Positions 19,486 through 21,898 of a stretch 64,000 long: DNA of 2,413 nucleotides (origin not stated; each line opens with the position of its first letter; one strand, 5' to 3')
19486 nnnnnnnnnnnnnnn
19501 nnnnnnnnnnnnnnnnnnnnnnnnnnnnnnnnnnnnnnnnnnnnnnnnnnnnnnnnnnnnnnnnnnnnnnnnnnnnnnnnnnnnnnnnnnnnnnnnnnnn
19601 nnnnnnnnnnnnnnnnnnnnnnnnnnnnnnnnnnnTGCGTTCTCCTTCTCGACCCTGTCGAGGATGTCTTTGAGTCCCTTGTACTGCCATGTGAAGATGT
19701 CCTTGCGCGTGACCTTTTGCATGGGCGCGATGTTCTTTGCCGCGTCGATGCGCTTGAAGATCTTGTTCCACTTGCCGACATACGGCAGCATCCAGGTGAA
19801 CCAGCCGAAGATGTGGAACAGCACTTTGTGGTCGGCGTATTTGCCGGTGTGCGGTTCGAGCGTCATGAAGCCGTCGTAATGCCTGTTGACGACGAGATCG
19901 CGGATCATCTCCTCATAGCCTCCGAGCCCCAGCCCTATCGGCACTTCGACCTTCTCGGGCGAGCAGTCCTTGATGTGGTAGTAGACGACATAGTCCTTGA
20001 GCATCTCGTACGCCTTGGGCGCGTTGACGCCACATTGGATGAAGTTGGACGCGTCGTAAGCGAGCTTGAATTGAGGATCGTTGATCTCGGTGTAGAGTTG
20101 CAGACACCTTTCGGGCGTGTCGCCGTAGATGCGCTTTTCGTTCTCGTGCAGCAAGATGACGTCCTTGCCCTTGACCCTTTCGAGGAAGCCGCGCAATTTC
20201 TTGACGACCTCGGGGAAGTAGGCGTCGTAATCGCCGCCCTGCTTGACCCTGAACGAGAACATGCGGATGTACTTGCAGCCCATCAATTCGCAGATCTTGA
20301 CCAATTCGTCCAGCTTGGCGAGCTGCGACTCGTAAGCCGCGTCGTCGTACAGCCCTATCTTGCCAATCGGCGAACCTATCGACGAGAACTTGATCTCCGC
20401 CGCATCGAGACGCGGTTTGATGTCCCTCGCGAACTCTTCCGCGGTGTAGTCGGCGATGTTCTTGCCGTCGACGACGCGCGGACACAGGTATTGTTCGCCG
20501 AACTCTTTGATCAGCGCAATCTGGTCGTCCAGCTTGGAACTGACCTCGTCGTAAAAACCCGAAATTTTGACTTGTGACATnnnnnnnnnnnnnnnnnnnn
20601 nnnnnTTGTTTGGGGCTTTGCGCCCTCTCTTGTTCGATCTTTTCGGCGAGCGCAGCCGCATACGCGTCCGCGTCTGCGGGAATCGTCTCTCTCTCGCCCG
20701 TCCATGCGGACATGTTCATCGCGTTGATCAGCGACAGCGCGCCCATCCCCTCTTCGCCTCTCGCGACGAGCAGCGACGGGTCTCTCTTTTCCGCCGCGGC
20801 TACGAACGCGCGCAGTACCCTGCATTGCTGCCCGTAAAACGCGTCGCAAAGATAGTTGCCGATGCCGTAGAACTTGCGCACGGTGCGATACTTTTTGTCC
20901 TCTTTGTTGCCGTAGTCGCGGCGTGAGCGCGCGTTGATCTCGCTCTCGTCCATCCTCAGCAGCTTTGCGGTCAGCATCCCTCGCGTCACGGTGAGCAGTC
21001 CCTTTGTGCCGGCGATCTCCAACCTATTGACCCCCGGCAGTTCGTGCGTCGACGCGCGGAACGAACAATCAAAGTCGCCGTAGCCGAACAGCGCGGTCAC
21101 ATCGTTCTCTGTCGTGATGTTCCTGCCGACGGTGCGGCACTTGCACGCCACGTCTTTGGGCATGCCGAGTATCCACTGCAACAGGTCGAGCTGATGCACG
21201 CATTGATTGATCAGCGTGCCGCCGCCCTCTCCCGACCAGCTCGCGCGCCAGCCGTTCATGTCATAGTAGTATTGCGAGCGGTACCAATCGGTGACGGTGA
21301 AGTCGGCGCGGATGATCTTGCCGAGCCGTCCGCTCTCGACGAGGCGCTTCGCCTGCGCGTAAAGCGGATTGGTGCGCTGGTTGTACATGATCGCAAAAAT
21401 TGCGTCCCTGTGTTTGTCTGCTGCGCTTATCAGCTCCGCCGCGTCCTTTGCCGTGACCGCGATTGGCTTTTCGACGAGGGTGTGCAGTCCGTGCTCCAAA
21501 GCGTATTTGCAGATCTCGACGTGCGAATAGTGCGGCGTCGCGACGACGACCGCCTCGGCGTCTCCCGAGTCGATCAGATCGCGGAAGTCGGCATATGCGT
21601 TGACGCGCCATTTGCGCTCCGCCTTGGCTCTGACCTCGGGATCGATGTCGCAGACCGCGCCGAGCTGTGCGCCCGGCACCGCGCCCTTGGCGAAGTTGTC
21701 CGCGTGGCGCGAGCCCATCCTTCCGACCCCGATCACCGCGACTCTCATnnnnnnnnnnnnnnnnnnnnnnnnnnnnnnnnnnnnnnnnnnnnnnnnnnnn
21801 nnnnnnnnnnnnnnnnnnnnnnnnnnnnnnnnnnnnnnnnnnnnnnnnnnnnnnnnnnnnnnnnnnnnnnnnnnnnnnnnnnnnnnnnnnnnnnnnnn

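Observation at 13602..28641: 13-gene operon coupling the Uxu/Kdg hexuronate pathway to three Gfo/Idh/MocA oxidoreductases, a TIM-barrel isomerase-like protein, a GDPD-like protein, a six-hairpin GH and a GPH symporter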

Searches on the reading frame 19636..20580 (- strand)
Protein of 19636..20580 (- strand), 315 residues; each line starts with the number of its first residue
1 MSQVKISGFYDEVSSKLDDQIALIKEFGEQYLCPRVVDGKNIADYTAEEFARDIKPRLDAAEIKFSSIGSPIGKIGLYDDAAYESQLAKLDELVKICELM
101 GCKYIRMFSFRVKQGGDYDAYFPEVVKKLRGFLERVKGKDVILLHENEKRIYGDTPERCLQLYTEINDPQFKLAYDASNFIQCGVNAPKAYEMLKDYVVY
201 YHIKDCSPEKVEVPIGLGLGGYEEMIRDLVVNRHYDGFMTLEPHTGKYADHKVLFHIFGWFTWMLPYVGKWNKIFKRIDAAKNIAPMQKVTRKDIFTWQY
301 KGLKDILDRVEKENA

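Call 4: search_protein_families(library=pfam, proteins=[window:19636-20580:-], max_evalue=0.01)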
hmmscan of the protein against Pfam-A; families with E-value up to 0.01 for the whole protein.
seq(315 aa): 1 family
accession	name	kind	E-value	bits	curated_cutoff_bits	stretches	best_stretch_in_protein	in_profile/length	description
PF01261.30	AP_endonuc_2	-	1.9e-20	74.1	31.1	1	42-245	22-231/249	Xylose isomerase-like TIM barrel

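Call 5: search_protein_families(library=ncbifam, proteins=[window:19636-20580:-], max_evalue=0.01)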
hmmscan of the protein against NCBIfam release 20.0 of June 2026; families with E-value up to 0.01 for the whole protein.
seq(315 aa): 3 families
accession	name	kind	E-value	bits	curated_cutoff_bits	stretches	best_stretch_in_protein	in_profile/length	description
TIGR00542.1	hxl6Piso_put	equivalog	5.5e-06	25.9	272.15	1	79-246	85-252/279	L-ribulose-5-phosphate 3-epimerase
NF009688.0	PRK13209.1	subfamily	1.5e-05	24.1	317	1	124-240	135-251/286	L-ribulose-5-phosphate 3-epimerase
NF009689.0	PRK13210.1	subfamily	0.0079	15.4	200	0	76-250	83-263/286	L-ribulose-5-phosphate 3-epimerase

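Call 8: search_solved_structures(query=window:19636-20580:-, max_evalue=1)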
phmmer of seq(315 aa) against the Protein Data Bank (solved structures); distinct sequences matched with E-value up to 1: 4.
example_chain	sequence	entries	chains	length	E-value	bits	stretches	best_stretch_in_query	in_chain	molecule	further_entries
3dx5_A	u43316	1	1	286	6.7e-05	25.7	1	80-207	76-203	uncharacterized protein AsbF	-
8z1i_A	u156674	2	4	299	0.01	18.6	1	108-207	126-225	Art22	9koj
9vnq_A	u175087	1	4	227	0.52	12.9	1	130-196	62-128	Non-homologous end joining protein Ku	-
3tva_A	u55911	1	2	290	0.82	12.3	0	72-206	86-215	Xylose isomerase domain protein TIM barrel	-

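Call 43: search_solved_structures(query=A4, max_evalue=0.1)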
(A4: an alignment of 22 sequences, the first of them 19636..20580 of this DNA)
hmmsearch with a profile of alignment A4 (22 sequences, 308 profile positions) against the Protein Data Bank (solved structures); distinct sequences matched with E-value up to 0.1: 19.
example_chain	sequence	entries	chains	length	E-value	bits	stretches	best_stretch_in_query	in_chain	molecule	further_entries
3dx5_A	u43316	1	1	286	1.7e-12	50.5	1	74-208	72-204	uncharacterized protein AsbF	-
8z1i_A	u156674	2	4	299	2e-11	46.9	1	51-241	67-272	Art22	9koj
3tva_A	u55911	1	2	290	2.7e-09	40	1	85-241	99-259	Xylose isomerase domain protein TIM barrel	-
1i60_A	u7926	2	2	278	8.6e-08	35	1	15-253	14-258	IOLI PROTEIN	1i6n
3wqo_A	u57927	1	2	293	5e-07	32.5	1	120-262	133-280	Uncharacterized protein MJ1311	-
3cqh_A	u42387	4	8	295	3.8e-06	29.6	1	78-236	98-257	L-ribulose-5-phosphate 3-epimerase ulaE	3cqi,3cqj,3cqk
3lmz_A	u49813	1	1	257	3.8e-06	29.6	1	150-241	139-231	Putative sugar isomerase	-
5tnv_A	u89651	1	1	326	1e-05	28.2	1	18-208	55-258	AP endonuclease, family protein 2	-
2ou4_A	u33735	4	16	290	0.00024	23.7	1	116-254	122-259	D-tagatose 3-epimerase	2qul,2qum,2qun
4xsl_A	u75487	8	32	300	0.00025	23.7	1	116-254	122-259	D-tagatose 3-epimerase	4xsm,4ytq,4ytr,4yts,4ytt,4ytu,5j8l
8xix_A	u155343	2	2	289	0.0013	21.3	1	11-245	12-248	D-tagatose 3-epimerase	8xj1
8xiv_A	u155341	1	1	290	0.0013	21.3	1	11-245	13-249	D-tagatose 3-epimerase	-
4pgl_A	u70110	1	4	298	0.0015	21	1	117-253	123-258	D-tagatose 3-epimerase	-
4kw2_A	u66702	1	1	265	0.0017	20.9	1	168-241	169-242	Uncharacterized protein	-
4q7i_A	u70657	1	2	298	0.0018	20.8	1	117-253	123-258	D-tagatose 3-epimerase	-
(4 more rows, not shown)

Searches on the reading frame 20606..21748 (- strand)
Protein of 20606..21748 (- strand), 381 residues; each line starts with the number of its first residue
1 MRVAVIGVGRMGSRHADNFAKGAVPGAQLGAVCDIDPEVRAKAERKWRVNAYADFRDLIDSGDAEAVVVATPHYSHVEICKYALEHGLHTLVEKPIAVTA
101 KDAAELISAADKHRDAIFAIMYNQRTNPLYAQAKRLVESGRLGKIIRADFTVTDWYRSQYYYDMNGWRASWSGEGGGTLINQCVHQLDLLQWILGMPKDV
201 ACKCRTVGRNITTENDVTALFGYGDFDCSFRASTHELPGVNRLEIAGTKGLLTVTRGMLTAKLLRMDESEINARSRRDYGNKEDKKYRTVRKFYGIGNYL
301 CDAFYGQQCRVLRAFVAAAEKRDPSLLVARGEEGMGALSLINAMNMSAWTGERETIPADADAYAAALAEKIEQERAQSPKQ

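Call 4: search_protein_families(library=pfam, proteins=[window:20606-21748:-], max_evalue=0.01)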
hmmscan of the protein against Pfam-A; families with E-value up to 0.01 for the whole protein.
seq(381 aa): 6 families
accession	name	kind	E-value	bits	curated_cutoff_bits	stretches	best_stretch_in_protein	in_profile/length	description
PF01408.29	GFO_IDH_MocA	-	2.3e-25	90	24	1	1-116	1-115/120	Oxidoreductase family, NAD-binding Rossmann fold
PF22725.1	GFO_IDH_MocA_C3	-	1.7e-24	86.6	27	1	130-252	1-123/124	GFO/IDH/MocA C-terminal domain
PF02894.22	GFO_IDH_MocA_C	-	2.3e-14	54.2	22.9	1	134-351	1-213/218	Oxidoreductase family, C-terminal alpha/beta domain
PF03447.22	NAD_binding_3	-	7.5e-05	23.9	24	1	7-117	1-113/116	Homoserine dehydrogenase, NAD binding domain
PF22685.1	Gal80p_C-like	-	0.0011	19.6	29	1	130-201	3-75/152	Gal80p, C-terminal domain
PF03807.23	F420_oxidored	-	0.0035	18.3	21.6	1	2-83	1-79/94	NADP oxidoreductase coenzyme F420-dependent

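Call 5: search_protein_families(library=ncbifam, proteins=[window:20606-21748:-], max_evalue=0.01)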
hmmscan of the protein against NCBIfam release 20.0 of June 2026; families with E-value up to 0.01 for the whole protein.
seq(381 aa): 15 families
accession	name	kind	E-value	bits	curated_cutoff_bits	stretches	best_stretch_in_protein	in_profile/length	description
TIGR04380.1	myo_inos_iolG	equivalog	3.7e-32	111.5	355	1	1-256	2-254/330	inositol 2-dehydrogenase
NF040723.1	UDP-GlcNAcDh_Arch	equivalog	7.4e-28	97.9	450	1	1-148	1-144/302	UDP-N-acetylglucosamine 3-dehydrogenase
NF052479.1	LevoglcsnDh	equivalog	2.8e-23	82.2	650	1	1-208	4-216/386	levoglucosan dehydrogenase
NF008607.0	PRK11579.1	subfamily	5.2e-18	65.1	330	1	2-227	6-222/346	oxidoreductase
NF007574.0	PRK10206.1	equivalog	9.4e-18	64.3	352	1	42-250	44-243/345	oxidoreductase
NF052679.1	InsChiInosDhIolG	equivalog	3.9e-16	59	540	1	1-146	3-149/343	bifunctional inositol 2-dehydrogenase/D-chiro-inositol 1-dehydrogenase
NF041392.1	XylDh_Gfo6_Halo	equivalog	2.3e-15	56.2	350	1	47-278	66-299/350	D-xylose 1-dehydrogenase Gfo6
NF058561.1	BT_2158_fam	equivalog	5.5e-14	51.6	750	1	2-149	37-181/487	glycoside 3-dehydrogenase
NF058563.1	BT_2159_fam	equivalog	1.6e-11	43.9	650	1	2-145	2-143/350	disaccharide 3-dehydrogenase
NF009825.0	PRK13302.1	equivalog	1.8e-05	24.3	253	1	2-112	8-114/271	aspartate dehydrogenase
NF003992.0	PRK05472.2-1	equivalog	1.8e-05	24.1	226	1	2-92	100-189/249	redox-sensing transcriptional repressor Rex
NF003990.0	PRK05472.1-4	equivalog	0.001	18.7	233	1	2-91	86-174/214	redox-sensing transcriptional repressor Rex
NF003995.0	PRK05472.2-4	subfamily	0.0015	18.1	126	1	2-91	85-173/213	redox-sensing transcriptional repressor Rex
NF003993.0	PRK05472.2-2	equivalog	0.0027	17.3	217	1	2-94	85-176/212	redox-sensing transcriptional repressor Rex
TIGR03023.1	WcaJ_sugtrans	equivalog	0.0086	15.4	410.75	0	2-86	131-215/453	undecaprenyl-phosphate glucose phosphotransferase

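Call 7: search_solved_structures(query=window:20606-21748:-, max_evalue=0.001)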
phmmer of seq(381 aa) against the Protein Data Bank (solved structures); distinct sequences matched with E-value up to 0.001: 86 (the best 60 are shown).
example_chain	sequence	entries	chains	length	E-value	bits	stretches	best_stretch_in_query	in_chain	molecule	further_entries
8tdi_L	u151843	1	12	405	4.4e-76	259.7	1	2-374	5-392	P2B11 Glucuronide-3-dehydrogenase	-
3q2i_A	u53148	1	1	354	1.1e-38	136.6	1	2-359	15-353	dehydrogenase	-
3q2k_A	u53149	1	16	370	6.7e-33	117.6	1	2-359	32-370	oxidoreductase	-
3cea_A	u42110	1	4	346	4.1e-23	85.4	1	1-197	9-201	Myo-inositol 2-dehydrogenase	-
6a3f_A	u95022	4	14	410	2.3e-21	79.6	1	2-196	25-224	Putative dehydrogenase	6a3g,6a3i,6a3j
6jw6_A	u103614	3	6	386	7.9e-20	74.6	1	1-196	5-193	Dehydrogenase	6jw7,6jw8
8qc3_A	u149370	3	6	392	1.7e-19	73.5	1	2-194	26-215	Oxidoreductase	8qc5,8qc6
8qc2_A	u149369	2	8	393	5.5e-19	71.8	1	2-194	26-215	Gfo/Idh/MocA family oxidoreductase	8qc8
7wzd_A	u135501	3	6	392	8.8e-19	71.1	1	2-196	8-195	4,5-dihydroxyphthalate dehydrogenase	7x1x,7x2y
3ec7_A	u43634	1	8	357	3.8e-18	69.1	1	2-146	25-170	Putative Dehydrogenase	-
3moi_A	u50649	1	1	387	4.2e-18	68.9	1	5-228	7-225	Probable dehydrogenase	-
4n54_A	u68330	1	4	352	5.3e-18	68.6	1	2-199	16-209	Inositol dehydrogenase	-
4mkx_A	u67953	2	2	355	5.4e-18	68.5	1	2-199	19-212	Inositol dehydrogenase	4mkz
4gqa_A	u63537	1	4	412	3.6e-17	65.8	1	2-209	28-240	NAD binding Oxidoreductase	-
6z3b_B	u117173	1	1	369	3.9e-17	65.7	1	4-205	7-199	Gfo/Idh/MocA family oxidoreductase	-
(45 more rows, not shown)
